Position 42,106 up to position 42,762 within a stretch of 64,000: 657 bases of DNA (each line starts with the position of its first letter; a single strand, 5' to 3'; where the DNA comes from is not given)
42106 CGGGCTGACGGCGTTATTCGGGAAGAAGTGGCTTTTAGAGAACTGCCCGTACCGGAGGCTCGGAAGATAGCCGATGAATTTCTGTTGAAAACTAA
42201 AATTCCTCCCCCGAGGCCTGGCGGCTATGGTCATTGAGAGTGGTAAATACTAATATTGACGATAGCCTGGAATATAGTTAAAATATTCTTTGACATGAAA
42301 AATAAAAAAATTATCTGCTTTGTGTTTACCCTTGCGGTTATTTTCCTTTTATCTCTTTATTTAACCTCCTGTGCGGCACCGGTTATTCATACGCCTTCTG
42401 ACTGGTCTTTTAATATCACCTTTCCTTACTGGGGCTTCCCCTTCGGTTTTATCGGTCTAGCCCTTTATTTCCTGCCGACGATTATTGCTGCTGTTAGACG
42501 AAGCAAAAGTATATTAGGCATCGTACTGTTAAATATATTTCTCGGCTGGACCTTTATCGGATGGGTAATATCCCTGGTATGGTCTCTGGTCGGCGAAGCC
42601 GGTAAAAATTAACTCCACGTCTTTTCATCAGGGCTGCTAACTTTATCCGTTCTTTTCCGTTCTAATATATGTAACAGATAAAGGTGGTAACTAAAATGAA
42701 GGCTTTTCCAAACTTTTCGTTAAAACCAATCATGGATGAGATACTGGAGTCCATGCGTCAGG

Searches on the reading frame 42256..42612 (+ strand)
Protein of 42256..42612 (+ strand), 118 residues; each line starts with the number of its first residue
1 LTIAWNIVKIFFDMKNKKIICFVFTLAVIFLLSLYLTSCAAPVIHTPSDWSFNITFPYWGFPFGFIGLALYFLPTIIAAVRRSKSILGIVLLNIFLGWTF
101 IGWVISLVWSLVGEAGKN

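Call 60: search_protein_families(library=pfam, proteins=[window:42256-42612:+], max_evalue=0.00001)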
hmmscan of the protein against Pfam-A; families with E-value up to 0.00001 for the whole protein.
window:42256-42612:+ (118 aa): 1 family
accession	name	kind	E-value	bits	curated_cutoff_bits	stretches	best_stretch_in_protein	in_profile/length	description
PF14373.11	Imm_superinfect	-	3.3e-17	62.5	27.9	1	70-111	1-42/42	Superinfection immunity protein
